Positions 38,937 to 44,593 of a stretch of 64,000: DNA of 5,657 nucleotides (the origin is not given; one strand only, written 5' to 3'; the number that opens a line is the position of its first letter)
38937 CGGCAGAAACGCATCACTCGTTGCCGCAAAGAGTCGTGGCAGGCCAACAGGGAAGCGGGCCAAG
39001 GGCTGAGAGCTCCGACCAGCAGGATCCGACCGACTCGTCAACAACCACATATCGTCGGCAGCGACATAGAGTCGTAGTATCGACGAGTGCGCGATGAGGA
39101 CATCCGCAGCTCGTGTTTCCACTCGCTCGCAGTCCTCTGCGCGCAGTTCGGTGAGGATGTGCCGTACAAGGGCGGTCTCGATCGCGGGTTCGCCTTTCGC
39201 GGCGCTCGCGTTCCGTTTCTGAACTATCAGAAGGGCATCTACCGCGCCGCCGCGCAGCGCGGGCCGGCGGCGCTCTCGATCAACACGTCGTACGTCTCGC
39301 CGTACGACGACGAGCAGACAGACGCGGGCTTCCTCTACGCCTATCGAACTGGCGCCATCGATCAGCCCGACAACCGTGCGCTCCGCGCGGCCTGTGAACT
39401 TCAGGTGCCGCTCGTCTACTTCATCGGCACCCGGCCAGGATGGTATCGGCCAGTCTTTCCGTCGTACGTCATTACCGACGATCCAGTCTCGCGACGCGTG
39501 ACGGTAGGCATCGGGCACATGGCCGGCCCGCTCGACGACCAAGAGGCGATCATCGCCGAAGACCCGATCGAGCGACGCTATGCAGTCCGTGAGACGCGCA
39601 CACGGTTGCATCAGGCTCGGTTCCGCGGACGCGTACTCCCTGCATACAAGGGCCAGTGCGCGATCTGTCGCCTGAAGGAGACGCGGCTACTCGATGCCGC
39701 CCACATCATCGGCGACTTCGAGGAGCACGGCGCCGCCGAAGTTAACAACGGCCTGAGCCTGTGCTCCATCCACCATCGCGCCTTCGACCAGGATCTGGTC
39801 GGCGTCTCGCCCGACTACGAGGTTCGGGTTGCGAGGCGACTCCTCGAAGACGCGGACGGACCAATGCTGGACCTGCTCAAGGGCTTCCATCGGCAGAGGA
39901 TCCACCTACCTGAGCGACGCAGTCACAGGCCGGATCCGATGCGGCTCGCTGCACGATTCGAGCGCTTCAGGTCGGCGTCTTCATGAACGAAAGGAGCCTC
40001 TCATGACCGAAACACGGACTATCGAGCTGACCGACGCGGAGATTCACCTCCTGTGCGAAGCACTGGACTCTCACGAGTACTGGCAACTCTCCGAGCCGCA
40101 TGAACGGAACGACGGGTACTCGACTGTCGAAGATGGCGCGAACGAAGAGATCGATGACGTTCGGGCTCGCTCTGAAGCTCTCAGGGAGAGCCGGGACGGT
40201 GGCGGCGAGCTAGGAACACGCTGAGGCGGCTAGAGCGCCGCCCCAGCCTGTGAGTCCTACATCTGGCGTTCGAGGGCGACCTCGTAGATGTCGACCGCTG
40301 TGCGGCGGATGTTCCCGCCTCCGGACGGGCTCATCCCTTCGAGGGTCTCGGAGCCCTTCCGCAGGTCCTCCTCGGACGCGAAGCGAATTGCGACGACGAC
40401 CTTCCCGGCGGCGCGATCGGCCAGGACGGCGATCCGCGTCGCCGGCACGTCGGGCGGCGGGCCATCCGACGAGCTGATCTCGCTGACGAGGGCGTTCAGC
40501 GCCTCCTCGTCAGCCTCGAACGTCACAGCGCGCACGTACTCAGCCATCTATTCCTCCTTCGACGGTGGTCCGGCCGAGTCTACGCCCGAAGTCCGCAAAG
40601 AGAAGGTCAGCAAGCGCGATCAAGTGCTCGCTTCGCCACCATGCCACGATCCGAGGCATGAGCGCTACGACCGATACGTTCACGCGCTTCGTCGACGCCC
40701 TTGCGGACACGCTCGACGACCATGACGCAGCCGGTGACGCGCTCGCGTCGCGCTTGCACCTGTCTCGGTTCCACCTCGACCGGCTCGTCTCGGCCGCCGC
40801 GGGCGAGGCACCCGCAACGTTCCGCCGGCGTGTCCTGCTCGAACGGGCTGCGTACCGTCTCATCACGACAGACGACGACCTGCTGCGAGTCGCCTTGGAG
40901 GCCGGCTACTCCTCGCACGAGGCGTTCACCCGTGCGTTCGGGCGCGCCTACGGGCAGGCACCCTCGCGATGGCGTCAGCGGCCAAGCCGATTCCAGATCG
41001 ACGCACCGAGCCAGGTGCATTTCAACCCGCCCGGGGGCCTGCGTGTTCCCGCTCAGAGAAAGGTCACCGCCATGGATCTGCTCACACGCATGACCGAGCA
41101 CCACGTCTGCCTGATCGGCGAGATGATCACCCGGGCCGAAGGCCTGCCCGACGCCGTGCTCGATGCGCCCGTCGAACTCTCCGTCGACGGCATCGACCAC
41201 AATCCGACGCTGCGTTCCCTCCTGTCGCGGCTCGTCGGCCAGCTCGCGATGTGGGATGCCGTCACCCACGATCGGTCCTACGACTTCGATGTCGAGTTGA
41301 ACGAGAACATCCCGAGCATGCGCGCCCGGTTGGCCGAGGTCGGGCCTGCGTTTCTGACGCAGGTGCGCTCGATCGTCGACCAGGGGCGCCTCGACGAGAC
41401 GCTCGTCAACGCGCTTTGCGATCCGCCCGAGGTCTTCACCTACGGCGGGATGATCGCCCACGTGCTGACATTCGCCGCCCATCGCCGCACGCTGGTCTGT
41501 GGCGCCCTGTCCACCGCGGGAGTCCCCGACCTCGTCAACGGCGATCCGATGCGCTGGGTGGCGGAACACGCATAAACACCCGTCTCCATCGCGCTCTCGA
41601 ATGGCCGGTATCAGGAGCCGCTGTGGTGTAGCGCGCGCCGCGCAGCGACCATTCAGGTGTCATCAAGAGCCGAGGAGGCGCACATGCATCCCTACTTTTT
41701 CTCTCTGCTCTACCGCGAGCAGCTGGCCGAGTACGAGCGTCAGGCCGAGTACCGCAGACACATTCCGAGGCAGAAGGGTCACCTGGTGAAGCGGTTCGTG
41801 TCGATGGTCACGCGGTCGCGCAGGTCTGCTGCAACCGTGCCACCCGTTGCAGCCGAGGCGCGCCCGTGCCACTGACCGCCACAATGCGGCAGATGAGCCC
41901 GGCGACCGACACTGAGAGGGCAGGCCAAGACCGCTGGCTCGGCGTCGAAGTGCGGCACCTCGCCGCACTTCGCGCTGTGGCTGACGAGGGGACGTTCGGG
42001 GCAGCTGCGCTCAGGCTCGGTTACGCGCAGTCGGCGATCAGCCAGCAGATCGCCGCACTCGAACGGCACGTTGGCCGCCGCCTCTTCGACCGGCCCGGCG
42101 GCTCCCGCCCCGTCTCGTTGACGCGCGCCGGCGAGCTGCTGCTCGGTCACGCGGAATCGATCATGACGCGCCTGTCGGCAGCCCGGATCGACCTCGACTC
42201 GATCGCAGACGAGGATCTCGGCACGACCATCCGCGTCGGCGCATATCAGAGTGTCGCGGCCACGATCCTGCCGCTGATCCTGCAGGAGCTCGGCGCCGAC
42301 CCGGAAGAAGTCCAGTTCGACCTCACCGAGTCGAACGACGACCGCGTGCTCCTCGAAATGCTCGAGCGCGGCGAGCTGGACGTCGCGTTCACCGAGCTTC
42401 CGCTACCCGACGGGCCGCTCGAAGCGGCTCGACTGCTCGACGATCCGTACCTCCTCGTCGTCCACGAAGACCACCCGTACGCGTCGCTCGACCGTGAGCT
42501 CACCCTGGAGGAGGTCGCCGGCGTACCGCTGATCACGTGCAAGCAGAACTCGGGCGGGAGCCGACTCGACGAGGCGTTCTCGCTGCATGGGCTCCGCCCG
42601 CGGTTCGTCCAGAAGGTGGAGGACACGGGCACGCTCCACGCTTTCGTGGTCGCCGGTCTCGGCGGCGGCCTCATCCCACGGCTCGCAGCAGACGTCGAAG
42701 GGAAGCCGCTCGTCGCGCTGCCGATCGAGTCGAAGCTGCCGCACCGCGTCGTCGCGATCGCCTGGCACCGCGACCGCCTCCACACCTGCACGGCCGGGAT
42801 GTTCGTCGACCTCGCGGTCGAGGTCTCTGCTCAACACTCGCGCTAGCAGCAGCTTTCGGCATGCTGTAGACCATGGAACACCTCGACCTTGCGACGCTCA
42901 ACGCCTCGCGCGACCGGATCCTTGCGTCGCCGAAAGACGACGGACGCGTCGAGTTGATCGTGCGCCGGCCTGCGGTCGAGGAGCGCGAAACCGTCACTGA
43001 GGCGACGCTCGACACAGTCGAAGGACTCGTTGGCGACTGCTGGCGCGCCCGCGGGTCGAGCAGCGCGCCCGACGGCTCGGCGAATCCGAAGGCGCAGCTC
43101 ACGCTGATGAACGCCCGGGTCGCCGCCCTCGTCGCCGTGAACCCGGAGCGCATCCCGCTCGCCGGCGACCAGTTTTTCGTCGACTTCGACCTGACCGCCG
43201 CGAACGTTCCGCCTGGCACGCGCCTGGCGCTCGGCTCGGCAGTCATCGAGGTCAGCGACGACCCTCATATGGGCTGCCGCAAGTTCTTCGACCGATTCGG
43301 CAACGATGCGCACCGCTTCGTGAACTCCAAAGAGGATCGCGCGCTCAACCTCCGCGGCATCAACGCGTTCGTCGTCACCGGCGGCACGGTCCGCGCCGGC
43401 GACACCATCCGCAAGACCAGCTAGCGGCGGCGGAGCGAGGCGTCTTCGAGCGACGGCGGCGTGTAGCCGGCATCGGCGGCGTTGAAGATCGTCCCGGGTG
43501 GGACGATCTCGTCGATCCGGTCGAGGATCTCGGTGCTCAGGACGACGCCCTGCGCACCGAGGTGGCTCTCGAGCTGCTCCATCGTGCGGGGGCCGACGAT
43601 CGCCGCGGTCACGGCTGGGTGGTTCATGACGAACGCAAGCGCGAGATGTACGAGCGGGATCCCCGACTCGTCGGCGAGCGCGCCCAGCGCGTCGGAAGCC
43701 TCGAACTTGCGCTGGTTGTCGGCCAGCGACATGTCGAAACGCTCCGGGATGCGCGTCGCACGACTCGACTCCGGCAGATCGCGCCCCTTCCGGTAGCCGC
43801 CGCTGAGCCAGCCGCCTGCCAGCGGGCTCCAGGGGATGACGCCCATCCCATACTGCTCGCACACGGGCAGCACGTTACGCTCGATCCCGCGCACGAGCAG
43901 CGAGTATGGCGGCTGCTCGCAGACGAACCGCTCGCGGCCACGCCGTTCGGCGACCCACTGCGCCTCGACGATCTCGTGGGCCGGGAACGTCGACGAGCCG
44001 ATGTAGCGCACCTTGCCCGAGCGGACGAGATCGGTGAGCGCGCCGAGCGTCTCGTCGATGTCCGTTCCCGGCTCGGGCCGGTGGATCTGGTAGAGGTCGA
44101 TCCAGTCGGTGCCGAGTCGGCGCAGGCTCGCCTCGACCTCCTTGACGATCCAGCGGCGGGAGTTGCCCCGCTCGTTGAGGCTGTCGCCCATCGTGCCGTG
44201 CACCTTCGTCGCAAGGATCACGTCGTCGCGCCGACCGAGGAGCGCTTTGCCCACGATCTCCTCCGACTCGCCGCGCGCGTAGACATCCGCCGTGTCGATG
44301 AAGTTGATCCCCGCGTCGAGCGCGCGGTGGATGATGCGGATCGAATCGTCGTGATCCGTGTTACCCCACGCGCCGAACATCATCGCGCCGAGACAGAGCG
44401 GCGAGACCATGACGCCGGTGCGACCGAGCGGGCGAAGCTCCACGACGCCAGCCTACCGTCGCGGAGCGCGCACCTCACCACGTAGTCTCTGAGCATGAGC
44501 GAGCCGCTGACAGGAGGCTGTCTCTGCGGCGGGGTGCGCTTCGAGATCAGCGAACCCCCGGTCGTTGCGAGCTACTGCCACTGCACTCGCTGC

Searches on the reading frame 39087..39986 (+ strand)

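Call 20: search_protein_families(library=pfam, proteins=[window:39087-39986:+], max_evalue=0.001)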
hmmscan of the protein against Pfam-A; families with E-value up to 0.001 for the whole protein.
window:39087-39986:+ (299 aa): 1 family
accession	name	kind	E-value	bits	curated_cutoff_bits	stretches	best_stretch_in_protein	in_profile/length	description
PF13391.12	HNH_2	-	7.7e-10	38.9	21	1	191-240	1-65/66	HNH endonuclease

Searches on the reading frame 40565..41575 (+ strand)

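Call 20: search_protein_families(library=pfam, proteins=[window:40565-41575:+], max_evalue=0.001)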
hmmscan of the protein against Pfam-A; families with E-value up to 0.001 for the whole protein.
window:40565-41575:+ (336 aa): 2 families
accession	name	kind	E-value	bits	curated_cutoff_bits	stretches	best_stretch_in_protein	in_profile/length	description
PF12833.13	HTH_18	-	3e-19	69.5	33.6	1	60-139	1-80/80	Helix-turn-helix domain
PF00165.29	HTH_AraC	-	2.3e-08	34.4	26.6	1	101-138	6-42/42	Bacterial regulatory helix-turn-helix proteins, AraC family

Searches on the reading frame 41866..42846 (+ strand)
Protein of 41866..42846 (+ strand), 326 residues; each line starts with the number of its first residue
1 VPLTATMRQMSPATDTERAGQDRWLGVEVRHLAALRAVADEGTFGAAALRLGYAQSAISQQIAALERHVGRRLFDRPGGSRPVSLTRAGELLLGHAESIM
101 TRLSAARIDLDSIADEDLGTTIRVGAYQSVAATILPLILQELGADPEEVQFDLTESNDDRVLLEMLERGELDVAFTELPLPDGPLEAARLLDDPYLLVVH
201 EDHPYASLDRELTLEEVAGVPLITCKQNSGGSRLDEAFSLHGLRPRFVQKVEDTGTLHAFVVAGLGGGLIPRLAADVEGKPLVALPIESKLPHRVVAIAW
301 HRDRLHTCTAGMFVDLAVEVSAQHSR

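Call 36: search_protein_families(library=pfam, proteins=[window:41866-42846:+], max_evalue=0.001)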
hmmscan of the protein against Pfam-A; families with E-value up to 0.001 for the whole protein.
window:41866-42846:+ (326 aa): 2 families
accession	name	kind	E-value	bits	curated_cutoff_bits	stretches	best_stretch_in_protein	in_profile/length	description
PF03466.25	LysR_substrate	-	9.6e-39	133.4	28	1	119-320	5-207/209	LysR substrate binding domain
PF00126.33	HTH_1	-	1.8e-19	69.9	26.6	1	30-90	2-60/60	Bacterial regulatory helix-turn-helix protein, lysR family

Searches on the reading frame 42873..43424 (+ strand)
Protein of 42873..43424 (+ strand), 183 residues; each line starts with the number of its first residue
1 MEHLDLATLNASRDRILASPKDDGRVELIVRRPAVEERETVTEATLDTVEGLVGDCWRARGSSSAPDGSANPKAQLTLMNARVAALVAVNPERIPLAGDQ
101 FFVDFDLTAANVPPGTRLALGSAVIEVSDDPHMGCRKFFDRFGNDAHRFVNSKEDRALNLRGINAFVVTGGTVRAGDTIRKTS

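Call 36: search_protein_families(library=pfam, proteins=[window:42873-43424:+], max_evalue=0.001)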
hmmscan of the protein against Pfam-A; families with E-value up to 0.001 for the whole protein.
window:42873-43424:+ (183 aa): 1 family
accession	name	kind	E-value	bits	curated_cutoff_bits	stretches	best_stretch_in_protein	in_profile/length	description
PF03473.23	MOSC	-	7.9e-06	26.3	22.7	1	107-180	46-120/120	MOSC domain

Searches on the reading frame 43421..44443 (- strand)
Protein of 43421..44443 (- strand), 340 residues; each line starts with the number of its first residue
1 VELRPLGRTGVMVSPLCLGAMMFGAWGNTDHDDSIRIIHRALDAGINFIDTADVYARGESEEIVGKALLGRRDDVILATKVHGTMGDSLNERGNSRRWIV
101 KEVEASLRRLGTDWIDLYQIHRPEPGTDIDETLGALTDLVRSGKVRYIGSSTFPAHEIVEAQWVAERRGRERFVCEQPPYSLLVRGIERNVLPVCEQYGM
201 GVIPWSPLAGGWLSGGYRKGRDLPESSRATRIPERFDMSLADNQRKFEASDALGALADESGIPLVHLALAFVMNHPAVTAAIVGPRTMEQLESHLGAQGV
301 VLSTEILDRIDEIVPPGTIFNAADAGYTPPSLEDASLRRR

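Call 36: search_protein_families(library=pfam, proteins=[window:43421-44443:-], max_evalue=0.001)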
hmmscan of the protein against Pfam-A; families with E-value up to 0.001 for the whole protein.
window:43421-44443:- (340 aa): 1 family
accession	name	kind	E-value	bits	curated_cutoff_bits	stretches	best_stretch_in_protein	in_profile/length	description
PF00248.27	Aldo_ket_red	-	1.2e-80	271.2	24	1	15-314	1-290/291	Aldo/keto reductase family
